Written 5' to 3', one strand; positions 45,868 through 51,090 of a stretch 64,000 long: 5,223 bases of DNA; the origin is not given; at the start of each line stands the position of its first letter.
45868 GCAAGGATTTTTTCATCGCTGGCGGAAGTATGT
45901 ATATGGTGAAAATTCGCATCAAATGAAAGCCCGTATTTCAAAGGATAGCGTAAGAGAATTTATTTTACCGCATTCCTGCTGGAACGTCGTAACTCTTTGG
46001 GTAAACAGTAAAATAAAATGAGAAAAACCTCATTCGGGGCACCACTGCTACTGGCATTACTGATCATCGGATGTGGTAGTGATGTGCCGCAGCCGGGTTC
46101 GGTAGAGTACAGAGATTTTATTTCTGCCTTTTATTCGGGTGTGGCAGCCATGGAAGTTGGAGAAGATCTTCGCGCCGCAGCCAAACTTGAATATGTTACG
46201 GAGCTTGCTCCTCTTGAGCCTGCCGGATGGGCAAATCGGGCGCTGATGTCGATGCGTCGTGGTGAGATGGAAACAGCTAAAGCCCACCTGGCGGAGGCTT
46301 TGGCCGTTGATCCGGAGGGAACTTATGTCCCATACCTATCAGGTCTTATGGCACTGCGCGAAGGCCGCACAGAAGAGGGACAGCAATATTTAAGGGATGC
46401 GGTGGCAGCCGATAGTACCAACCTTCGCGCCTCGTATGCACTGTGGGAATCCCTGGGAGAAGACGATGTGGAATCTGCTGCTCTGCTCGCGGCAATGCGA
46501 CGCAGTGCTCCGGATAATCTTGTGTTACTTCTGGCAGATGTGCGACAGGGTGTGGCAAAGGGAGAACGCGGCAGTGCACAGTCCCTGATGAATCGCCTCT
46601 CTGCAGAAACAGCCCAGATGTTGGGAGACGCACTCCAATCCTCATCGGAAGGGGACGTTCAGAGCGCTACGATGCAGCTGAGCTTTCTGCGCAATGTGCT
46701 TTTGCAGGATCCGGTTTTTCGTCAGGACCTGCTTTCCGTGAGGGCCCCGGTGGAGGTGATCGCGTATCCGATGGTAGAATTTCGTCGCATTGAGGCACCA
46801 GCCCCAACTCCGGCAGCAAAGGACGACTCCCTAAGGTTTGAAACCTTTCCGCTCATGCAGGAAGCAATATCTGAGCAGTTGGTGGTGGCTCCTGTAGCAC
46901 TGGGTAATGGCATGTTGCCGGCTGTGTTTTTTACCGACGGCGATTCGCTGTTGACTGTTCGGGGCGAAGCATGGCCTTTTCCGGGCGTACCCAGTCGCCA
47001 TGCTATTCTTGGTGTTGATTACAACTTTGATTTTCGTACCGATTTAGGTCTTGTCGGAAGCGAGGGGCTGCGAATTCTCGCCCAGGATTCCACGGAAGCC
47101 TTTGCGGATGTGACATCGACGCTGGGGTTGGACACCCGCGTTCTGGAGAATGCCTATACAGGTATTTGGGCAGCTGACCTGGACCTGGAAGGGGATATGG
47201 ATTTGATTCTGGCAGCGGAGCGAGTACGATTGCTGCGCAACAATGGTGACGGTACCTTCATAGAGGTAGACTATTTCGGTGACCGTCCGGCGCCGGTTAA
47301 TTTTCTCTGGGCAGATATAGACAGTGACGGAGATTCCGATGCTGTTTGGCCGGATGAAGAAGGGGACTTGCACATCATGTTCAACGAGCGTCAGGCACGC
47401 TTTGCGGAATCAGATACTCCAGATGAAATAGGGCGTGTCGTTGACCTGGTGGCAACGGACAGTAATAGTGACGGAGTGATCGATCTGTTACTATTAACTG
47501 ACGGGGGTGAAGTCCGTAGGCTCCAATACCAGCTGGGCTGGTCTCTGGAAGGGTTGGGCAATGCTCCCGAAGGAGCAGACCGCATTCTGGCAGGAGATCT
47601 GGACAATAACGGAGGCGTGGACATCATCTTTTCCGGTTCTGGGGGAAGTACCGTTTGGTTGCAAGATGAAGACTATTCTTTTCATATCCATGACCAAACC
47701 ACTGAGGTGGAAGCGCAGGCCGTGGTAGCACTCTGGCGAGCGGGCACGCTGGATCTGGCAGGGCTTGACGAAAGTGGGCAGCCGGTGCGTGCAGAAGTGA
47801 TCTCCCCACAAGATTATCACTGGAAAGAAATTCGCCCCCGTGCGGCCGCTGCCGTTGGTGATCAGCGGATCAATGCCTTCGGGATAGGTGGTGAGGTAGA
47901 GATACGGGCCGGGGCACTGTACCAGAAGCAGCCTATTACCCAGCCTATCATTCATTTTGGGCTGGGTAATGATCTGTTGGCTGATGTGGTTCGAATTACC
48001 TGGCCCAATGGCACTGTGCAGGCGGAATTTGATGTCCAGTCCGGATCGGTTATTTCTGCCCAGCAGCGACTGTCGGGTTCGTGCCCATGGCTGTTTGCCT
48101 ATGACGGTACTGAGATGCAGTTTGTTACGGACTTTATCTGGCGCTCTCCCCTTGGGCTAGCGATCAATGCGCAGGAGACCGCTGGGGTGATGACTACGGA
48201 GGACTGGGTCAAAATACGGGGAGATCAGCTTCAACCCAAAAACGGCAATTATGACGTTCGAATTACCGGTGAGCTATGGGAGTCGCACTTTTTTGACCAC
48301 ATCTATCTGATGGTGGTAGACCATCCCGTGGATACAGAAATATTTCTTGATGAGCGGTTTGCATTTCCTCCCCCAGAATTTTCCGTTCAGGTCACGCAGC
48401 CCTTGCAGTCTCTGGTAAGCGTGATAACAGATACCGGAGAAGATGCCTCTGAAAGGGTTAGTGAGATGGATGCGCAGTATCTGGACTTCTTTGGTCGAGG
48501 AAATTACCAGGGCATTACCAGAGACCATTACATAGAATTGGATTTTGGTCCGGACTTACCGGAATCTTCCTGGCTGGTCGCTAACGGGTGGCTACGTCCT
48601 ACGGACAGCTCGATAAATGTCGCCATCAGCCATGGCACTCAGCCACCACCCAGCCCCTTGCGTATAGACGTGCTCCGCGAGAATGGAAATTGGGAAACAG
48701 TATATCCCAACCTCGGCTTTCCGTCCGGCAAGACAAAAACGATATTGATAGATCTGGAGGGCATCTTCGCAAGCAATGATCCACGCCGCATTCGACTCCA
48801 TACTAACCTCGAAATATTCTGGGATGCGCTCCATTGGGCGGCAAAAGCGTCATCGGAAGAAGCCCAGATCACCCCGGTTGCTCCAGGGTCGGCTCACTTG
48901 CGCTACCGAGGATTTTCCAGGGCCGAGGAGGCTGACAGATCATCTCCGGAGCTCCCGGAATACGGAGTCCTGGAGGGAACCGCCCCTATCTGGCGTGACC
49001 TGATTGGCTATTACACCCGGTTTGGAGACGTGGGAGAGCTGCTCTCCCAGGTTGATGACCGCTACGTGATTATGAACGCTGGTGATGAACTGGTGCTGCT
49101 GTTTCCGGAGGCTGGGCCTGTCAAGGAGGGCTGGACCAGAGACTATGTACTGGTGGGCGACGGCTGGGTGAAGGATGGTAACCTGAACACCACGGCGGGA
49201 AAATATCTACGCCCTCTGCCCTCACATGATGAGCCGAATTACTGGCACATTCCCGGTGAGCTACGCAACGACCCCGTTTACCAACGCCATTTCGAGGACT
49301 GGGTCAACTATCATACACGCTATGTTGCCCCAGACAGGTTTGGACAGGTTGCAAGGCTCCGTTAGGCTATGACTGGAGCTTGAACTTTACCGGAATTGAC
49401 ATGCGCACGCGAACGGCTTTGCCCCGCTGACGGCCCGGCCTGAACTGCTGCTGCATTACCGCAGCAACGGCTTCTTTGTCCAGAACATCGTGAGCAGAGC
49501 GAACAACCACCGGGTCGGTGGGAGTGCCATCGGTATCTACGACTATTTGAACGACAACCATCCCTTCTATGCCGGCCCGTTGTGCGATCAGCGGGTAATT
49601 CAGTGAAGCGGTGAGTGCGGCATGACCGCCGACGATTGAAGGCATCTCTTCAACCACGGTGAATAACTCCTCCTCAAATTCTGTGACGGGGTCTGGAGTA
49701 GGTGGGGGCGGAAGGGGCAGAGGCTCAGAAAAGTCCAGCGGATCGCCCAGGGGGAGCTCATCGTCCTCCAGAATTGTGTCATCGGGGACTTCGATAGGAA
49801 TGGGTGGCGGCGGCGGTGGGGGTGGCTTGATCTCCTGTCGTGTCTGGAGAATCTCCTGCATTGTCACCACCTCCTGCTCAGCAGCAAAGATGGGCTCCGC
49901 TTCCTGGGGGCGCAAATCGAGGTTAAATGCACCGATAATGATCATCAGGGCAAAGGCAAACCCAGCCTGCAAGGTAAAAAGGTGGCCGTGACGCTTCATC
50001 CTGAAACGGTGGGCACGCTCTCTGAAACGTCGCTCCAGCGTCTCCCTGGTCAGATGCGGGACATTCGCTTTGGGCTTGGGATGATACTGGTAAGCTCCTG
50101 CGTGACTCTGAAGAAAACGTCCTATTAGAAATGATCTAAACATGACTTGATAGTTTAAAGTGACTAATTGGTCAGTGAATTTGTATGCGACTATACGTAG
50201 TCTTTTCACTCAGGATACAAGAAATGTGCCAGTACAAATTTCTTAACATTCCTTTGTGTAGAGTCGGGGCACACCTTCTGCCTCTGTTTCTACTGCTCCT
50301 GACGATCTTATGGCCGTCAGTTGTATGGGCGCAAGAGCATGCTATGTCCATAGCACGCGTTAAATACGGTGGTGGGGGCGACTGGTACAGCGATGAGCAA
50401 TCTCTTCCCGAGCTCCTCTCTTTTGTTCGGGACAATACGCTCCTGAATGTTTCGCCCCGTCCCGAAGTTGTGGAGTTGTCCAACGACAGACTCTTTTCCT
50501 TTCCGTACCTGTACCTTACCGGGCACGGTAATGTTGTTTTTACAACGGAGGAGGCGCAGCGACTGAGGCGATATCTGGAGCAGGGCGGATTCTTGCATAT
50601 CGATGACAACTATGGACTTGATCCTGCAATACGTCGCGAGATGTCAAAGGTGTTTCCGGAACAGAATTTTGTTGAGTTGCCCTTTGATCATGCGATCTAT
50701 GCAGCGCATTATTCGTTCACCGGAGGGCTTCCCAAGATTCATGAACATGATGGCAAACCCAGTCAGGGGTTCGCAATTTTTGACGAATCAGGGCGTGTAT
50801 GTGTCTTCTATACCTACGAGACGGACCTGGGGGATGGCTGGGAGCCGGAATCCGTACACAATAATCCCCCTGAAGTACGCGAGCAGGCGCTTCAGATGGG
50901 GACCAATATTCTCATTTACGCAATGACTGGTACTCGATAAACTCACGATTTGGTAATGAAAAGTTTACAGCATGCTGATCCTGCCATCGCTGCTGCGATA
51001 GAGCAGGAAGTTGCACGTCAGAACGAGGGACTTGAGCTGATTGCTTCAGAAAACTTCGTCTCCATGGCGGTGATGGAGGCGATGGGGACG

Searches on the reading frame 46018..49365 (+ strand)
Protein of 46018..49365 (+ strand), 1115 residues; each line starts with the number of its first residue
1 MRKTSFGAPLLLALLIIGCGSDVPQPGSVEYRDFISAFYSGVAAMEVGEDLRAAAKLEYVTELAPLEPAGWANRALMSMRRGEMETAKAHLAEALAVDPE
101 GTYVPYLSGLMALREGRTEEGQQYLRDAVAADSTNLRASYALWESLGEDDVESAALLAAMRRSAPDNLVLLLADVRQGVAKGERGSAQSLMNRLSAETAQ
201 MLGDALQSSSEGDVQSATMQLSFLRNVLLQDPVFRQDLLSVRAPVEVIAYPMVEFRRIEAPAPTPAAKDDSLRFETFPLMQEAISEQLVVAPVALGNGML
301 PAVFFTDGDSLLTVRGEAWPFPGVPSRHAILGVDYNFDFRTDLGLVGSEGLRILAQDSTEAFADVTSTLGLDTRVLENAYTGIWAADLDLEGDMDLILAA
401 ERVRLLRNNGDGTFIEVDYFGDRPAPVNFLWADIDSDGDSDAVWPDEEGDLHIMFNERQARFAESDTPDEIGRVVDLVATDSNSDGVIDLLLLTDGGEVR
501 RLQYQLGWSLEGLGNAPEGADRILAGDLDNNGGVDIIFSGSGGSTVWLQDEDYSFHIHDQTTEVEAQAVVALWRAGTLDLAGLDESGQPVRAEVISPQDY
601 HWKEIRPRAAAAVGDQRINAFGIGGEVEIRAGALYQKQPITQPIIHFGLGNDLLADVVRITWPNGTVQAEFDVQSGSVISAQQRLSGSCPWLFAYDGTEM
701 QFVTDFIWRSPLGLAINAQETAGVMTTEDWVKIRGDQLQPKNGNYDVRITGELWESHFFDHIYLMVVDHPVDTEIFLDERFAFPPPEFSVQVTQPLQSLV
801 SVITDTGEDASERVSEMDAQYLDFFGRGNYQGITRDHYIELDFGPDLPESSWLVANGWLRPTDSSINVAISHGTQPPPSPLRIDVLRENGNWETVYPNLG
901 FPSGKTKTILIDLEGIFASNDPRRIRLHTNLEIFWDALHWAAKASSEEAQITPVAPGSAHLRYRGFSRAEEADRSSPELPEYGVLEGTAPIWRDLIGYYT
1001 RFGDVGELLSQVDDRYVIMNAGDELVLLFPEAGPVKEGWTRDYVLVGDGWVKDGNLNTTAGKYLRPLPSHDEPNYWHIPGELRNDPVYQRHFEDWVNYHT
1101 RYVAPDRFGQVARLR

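Call 57: search_protein_families(library=pfam, proteins=[window:46018-49365:+])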
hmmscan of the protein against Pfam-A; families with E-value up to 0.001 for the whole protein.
window:46018-49365:+ (1115 aa): 3 families
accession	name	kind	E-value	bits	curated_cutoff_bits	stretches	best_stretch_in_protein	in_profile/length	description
PF13517.12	FG-GAP_3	-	7.6e-14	52.5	26.9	3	392-444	6-61/61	FG-GAP-like repeat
PF07593.17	UnbV_ASPIC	-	4.5e-06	26.9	23.4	1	642-674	30-62/68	ASPIC and UnbV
PF13371.12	TPR_9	-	0.00014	22.3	35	1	46-102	7-63/73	Tetratricopeptide repeat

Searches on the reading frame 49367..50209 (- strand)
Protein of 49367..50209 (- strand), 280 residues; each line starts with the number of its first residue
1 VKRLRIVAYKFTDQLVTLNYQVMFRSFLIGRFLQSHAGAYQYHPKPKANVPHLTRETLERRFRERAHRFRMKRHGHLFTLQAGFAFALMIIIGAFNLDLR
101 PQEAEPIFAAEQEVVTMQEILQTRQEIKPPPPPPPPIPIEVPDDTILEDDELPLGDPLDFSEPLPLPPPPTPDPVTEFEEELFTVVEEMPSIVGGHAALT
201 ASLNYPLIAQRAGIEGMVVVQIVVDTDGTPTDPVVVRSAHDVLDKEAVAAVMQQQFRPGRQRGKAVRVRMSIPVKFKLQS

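Call 57: search_protein_families(library=pfam, proteins=[window:49367-50209:-])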
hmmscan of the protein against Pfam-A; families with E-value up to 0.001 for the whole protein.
window:49367-50209:- (280 aa): 1 family
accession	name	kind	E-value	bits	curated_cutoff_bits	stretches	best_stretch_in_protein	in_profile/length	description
PF03544.19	TonB_C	-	1.1e-20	74.3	24.6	1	203-278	3-79/79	Gram-negative bacterial TonB protein C-terminal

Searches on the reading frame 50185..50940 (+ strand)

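Call 57: search_protein_families(library=pfam, proteins=[window:50185-50940:+])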
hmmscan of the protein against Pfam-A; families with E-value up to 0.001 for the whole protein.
window:50185-50940:+ (251 aa): 1 family
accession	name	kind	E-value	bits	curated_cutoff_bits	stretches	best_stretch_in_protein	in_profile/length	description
PF13709.12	DUF4159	-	2.3e-70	236.7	25.9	1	56-247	2-202/202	Domain of unknown function (DUF4159)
